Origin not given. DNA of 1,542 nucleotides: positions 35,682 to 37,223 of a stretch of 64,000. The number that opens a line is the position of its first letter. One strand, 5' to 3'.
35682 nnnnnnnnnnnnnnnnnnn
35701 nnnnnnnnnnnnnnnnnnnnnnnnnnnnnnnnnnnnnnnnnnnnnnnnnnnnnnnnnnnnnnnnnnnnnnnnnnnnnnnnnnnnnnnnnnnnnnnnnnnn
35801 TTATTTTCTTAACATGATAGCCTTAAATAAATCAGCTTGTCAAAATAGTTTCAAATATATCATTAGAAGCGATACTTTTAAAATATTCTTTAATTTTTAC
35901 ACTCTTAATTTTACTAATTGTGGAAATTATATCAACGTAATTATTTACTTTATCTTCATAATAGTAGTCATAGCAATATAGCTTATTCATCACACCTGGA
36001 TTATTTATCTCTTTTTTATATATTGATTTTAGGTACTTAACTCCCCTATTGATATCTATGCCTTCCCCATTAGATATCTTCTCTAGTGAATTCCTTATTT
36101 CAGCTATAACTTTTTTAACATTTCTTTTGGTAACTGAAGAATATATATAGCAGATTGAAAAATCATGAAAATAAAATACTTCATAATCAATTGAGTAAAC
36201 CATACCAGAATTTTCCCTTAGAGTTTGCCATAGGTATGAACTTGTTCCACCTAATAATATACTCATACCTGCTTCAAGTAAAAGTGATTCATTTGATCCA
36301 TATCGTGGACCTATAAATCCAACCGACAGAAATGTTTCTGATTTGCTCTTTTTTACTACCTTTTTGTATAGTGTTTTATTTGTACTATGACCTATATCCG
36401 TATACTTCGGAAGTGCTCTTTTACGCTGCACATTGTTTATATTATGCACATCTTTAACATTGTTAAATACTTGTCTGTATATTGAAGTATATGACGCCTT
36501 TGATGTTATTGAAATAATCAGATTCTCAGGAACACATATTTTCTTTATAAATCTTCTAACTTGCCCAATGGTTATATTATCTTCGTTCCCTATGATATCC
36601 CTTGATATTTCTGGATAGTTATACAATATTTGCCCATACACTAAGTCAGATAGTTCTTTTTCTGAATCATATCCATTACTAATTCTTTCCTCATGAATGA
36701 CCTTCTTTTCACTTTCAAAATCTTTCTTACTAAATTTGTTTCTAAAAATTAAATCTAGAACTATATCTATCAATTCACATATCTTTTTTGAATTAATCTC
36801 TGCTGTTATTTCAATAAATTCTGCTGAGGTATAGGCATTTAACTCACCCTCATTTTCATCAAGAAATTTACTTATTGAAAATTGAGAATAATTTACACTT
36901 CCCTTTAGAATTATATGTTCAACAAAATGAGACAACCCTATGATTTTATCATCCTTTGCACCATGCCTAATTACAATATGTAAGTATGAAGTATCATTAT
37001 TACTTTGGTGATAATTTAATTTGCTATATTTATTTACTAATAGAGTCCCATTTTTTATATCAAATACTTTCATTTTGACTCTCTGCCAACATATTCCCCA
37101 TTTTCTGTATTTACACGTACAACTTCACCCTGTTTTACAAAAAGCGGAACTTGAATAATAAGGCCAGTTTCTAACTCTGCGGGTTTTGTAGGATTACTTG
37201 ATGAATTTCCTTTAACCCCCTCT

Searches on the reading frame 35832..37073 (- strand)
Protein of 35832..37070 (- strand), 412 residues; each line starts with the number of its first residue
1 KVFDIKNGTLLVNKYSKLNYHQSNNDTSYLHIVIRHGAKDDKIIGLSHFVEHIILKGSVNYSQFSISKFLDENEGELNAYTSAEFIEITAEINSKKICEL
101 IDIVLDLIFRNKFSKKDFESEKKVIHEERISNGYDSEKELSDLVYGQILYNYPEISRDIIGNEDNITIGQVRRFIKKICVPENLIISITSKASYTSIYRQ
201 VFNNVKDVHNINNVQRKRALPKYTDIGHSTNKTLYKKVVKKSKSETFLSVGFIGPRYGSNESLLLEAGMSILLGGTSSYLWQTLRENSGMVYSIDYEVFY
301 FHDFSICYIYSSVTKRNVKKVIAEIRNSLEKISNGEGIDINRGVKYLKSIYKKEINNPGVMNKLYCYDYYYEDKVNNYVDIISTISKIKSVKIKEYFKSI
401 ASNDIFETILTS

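Call 68: find_encoding_contigs(protein=window:35832-37070:-, flank=10000, max_places=10)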
Protein window:35832-37070:- (412 aa): no gene with exactly this product is on record in the collection.

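Call 69: find_encoding_contigs(protein=window:35835-37073:-, flank=10000, max_places=10)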
Protein window:35835-37073:- (413 aa): 3 contigs read that carry it; 1 place shown.
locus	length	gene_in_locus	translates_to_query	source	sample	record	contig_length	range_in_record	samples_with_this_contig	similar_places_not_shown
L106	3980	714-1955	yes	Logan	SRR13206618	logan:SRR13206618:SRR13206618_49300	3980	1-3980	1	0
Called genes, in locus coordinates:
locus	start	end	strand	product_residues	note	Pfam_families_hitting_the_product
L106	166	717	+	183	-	PF08207:EFP_N, PF01132:EFP, PF09285:Elong-fact-P_C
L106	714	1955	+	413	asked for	PF00675:Peptidase_M16, PF05193:Peptidase_M16_C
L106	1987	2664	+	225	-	-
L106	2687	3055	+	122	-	PF01258:zf-dskA_traR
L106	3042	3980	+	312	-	PF01479:S4 (weak), PF00849:PseudoU_synth_2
